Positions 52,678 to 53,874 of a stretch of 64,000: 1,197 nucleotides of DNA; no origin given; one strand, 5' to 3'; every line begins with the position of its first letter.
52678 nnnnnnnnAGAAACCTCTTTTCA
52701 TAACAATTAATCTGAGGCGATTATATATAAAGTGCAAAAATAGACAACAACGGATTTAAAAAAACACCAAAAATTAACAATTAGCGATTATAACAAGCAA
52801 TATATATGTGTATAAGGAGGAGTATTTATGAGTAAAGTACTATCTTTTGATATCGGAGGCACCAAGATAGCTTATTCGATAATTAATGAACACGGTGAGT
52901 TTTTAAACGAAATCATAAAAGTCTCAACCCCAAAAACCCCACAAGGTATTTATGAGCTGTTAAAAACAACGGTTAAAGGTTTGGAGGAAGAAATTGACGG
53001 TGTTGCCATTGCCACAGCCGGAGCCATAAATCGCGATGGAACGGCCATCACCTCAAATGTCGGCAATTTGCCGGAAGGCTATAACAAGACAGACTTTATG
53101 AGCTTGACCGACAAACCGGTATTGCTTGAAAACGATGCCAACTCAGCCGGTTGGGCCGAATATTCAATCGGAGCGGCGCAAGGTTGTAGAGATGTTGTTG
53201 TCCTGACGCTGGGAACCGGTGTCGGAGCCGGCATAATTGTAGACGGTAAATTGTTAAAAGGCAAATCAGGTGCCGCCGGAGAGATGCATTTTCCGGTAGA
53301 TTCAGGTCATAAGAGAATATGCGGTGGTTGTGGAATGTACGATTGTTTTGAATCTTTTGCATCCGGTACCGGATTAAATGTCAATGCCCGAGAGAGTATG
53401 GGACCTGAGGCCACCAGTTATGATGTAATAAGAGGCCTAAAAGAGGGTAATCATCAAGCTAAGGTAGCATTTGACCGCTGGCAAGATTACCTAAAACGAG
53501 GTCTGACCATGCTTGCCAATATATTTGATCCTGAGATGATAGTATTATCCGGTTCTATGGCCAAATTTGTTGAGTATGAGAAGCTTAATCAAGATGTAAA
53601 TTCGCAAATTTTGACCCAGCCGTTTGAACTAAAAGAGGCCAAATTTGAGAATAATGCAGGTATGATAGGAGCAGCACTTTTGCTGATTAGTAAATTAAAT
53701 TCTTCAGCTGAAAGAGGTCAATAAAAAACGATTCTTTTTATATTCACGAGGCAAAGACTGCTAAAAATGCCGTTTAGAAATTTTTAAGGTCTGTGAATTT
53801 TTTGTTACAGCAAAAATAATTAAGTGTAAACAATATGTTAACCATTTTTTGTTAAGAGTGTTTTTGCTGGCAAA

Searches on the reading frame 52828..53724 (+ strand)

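Call 5: search_protein_families(library=pfam, proteins=[window:52828-53724:+], max_evalue=0.01)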
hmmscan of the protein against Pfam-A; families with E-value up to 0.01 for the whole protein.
window:52828-53724:+ (298 aa): 2 families
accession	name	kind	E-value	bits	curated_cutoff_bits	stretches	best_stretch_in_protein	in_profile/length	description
PF00480.26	ROK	-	2.3e-56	191.9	22.9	1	5-287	2-292/294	ROK family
PF01869.26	BcrAD_BadFG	-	0.00071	19.6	31.5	0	8-58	4-61/271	BadF/BadG/BcrA/BcrD ATPase family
